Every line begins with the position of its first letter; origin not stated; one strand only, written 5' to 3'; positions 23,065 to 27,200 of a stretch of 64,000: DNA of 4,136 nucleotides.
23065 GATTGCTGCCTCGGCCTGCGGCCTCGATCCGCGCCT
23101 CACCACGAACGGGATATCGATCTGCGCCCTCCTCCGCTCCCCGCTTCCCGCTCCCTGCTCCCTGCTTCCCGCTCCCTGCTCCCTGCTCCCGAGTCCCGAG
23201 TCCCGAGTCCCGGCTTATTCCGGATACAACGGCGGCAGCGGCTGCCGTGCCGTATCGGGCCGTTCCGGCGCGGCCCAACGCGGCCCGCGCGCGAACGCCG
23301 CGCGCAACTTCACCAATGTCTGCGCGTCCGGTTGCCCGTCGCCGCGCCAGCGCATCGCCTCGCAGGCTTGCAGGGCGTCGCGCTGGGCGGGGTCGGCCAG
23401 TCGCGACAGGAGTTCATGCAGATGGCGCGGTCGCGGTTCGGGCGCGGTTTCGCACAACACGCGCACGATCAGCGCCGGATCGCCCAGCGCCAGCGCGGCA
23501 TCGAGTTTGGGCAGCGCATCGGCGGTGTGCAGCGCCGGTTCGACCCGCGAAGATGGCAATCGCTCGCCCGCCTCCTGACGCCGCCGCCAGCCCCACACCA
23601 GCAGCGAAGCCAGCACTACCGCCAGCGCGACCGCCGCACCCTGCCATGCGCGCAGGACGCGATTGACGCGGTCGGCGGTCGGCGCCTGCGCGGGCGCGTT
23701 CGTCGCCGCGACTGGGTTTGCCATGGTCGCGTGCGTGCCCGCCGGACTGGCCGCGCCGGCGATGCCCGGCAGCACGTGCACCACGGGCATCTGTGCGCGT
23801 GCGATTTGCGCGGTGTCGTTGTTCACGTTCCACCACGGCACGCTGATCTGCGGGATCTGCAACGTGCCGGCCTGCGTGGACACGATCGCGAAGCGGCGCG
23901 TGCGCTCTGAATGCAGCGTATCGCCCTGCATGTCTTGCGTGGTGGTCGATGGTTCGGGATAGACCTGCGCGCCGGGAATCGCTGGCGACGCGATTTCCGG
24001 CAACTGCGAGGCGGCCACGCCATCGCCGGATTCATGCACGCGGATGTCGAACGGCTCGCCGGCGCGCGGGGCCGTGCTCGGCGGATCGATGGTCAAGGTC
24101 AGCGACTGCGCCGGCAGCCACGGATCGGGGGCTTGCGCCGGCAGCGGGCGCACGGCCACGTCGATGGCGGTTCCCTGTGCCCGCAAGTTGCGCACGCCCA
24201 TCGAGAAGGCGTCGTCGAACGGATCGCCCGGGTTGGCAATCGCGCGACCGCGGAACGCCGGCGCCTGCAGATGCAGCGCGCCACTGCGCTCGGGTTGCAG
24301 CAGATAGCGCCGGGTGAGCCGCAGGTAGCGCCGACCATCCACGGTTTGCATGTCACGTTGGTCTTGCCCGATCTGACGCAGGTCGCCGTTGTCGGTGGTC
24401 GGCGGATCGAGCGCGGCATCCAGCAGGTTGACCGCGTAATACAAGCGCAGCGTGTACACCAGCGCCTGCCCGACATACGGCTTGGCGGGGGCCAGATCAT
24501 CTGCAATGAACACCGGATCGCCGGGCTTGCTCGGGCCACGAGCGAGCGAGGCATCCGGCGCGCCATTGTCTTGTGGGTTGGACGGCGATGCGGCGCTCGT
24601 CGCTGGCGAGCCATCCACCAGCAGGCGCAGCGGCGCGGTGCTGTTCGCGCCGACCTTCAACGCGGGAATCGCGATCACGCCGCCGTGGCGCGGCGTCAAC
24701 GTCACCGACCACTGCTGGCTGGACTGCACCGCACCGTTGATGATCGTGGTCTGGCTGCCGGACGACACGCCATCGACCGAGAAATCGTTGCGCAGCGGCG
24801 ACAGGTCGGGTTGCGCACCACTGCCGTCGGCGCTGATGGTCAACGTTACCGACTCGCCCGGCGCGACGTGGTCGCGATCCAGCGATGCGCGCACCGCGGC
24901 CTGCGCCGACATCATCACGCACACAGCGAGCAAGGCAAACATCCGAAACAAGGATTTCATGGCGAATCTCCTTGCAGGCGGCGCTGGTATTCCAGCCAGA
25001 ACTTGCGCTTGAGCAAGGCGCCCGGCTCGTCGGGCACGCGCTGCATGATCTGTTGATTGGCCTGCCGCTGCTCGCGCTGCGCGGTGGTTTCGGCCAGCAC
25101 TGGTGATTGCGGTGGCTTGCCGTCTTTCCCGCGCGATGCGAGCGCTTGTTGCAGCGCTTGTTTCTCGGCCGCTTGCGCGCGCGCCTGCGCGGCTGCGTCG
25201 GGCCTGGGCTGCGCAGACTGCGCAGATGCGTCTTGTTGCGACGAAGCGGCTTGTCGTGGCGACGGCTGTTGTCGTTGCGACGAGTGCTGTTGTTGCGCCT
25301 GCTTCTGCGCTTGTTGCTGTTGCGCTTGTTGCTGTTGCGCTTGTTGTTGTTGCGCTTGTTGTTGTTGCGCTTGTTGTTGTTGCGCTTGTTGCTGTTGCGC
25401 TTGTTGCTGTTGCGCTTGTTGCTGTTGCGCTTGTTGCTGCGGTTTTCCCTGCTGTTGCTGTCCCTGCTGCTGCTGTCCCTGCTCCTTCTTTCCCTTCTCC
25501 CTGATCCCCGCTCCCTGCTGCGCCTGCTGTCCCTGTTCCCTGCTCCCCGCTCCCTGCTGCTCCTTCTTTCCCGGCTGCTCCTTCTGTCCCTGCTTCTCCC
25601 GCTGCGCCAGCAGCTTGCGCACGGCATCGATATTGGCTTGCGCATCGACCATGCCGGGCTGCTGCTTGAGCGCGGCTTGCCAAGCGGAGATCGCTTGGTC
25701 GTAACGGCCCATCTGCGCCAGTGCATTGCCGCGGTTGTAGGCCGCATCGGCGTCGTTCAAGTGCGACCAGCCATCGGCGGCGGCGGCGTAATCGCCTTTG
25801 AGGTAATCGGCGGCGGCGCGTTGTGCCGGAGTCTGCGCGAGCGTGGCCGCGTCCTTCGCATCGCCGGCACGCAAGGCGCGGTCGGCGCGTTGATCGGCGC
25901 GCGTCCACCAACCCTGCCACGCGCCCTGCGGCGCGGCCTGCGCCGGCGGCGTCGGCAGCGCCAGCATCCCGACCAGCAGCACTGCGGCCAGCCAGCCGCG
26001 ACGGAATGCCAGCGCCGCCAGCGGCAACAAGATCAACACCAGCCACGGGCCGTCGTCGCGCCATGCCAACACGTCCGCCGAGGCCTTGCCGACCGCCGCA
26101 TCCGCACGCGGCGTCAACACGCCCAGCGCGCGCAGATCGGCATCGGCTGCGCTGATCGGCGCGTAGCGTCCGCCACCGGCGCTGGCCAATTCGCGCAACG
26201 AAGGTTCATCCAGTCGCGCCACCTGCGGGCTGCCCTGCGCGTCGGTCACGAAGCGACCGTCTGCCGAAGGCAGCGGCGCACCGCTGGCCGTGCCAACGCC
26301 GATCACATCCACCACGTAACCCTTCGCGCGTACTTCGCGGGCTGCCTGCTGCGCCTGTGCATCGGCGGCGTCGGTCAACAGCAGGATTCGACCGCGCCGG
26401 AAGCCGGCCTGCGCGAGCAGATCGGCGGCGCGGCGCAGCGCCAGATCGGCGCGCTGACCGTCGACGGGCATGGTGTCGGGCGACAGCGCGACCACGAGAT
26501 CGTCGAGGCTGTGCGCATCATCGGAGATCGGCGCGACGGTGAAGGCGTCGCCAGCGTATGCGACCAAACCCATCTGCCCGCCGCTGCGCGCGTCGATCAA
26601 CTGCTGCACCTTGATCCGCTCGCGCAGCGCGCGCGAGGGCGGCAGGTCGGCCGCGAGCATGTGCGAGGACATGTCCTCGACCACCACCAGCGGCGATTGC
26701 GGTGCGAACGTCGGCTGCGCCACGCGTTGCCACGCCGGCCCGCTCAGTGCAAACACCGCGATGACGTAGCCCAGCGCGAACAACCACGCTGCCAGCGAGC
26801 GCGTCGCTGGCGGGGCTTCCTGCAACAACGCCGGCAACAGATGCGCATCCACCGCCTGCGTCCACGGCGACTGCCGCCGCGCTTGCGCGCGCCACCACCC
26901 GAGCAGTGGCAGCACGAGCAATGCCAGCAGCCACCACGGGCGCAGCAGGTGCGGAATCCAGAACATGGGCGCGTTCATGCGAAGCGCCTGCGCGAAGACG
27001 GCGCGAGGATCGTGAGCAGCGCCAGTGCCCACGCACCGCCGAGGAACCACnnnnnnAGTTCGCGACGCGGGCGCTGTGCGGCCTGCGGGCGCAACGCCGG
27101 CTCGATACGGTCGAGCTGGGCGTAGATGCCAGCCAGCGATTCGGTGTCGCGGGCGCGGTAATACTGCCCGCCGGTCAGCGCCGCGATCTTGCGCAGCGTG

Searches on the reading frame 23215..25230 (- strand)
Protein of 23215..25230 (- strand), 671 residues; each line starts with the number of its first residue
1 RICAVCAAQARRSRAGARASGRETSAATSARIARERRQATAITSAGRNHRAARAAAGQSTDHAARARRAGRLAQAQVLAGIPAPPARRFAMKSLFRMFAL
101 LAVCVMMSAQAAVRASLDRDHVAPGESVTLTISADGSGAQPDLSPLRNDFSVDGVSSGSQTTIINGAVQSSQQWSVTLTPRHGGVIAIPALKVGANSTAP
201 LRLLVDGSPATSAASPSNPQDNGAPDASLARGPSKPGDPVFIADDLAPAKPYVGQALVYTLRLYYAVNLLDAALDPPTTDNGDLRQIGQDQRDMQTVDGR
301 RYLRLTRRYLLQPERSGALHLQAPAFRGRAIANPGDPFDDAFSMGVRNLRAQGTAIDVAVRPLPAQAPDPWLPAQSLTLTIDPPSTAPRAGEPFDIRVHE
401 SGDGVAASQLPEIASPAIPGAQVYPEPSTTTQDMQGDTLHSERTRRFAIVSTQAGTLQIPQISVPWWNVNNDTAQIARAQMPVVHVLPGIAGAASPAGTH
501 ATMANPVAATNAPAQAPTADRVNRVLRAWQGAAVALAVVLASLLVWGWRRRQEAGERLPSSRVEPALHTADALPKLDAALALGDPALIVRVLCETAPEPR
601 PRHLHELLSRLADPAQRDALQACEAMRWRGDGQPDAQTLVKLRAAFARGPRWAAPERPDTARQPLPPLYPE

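Call 46: search_protein_families(library=pfam, proteins=[window:23215-25230:-], max_evalue=0.00001)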
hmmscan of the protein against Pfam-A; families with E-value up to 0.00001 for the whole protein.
window:23215-25230:- (671 aa): 1 family
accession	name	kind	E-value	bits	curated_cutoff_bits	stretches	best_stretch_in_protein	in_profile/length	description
PF13584.12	BatD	-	7.9e-27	94.2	24.1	1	115-203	1-90/92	BatD DUF11 like domain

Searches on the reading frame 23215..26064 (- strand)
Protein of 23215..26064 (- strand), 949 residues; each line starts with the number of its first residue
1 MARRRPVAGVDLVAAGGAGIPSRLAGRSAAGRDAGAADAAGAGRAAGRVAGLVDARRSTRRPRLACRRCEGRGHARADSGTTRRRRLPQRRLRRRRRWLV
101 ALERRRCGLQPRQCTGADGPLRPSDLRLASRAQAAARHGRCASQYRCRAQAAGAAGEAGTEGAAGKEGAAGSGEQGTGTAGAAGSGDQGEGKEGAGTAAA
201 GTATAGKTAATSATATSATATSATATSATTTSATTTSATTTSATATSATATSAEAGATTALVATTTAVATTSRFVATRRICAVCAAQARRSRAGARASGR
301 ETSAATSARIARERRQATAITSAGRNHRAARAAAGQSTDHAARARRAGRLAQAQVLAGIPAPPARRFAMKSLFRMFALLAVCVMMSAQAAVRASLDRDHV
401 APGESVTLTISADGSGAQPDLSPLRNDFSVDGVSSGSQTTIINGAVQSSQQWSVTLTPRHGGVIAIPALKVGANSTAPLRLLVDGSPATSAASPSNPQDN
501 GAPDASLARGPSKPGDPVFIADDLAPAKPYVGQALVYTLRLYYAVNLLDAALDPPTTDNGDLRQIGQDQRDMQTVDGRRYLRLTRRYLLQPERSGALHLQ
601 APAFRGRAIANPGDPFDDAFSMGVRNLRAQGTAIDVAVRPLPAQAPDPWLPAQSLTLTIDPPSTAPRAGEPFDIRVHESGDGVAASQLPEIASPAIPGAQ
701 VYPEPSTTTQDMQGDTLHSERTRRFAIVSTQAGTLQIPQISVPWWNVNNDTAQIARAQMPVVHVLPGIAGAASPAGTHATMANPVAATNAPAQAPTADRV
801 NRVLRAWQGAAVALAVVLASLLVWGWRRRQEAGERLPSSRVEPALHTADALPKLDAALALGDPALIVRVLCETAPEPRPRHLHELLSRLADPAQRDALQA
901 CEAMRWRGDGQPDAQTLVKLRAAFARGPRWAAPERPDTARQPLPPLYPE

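Call 32: search_protein_families(library=pfam, proteins=[window:23215-26064:-], max_evalue=0.00001)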
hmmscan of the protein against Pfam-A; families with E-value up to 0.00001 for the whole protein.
window:23215-26064:- (949 aa): 1 family
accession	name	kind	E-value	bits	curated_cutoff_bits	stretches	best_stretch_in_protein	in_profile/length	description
PF13584.12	BatD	-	2.2e-26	92.8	24.1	1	393-481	1-90/92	BatD DUF11 like domain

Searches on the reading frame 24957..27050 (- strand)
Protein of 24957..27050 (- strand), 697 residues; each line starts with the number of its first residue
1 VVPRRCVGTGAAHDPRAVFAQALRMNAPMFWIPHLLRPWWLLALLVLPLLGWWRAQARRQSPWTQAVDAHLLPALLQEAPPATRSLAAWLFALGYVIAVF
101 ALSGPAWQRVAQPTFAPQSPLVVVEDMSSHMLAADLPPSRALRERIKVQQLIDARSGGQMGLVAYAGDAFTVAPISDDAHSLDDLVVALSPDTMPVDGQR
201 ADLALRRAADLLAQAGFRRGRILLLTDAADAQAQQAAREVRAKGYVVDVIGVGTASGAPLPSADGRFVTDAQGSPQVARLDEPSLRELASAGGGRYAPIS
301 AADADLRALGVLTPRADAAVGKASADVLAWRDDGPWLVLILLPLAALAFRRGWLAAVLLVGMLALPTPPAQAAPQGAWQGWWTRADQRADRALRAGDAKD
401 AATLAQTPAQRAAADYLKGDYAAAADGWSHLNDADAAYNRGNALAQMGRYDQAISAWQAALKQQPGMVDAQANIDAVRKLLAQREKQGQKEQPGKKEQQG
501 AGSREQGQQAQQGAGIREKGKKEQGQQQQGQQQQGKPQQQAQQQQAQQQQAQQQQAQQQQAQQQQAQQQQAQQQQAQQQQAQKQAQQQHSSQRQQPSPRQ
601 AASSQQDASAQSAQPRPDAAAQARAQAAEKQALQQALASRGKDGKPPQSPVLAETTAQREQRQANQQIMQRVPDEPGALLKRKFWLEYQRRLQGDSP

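Call 46: search_protein_families(library=pfam, proteins=[window:24957-27050:-], max_evalue=0.00001)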
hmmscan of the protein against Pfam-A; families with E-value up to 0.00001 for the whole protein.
window:24957-27050:- (697 aa): 3 families
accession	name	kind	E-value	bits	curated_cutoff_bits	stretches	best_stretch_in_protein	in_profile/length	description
PF00515.34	TPR_1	-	6e-08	32.6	27.8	1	434-465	1-32/34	Tetratricopeptide repeat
PF13519.12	VWA_2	-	8.6e-08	33.2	27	1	121-228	1-106/107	von Willebrand factor type A domain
PF07719.23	TPR_2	-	6.4e-07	29.4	27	1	434-466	1-33/34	Tetratricopeptide repeat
